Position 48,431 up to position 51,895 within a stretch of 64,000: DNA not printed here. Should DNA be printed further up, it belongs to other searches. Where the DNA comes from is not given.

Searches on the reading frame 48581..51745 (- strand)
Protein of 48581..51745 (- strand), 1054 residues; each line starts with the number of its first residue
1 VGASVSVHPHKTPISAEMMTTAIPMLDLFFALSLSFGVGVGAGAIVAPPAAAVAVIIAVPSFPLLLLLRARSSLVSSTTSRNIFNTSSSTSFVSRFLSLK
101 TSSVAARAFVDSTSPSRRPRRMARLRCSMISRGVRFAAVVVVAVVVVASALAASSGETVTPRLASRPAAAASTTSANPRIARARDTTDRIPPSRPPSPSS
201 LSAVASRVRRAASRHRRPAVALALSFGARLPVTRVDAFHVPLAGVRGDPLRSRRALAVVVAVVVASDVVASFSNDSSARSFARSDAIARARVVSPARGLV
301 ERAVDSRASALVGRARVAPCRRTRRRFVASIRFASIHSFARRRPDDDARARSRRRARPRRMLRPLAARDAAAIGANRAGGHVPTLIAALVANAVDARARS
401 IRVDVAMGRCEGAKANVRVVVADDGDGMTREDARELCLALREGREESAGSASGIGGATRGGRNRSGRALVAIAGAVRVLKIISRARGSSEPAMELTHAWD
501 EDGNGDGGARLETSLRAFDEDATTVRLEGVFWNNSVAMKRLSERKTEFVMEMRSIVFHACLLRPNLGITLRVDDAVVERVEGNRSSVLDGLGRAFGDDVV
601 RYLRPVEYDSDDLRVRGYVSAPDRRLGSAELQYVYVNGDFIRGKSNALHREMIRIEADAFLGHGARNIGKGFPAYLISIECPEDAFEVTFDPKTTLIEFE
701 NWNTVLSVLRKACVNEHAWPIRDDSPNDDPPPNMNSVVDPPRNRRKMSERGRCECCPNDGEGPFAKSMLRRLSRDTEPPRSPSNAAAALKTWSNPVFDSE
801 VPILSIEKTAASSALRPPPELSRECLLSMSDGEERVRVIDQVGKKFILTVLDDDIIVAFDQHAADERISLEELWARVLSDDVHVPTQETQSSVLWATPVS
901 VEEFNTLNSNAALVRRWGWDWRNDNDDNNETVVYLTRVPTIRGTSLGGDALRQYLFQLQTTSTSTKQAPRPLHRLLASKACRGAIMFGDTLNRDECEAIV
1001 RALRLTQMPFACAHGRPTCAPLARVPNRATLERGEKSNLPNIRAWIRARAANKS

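Call 62: search_protein_families(library=pfam, proteins=[window:48581-51745:-], max_evalue=0.00001)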
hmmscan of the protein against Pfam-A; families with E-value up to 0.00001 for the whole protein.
window:48581-51745:- (1054 aa): 3 families
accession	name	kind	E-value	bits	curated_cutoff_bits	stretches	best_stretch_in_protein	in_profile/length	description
PF08676.16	MutL_C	-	2.3e-08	34.3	25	1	841-991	3-142/142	MutL C terminal dimerisation domain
PF13589.12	HATPase_c_3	-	3.4e-08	34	25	1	386-488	7-97/137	Histidine kinase-, DNA gyrase B-, and HSP90-like ATPase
PF01119.25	DNA_mis_repair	-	5e-08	33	26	1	593-712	3-113/119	DNA mismatch repair protein, C-terminal domain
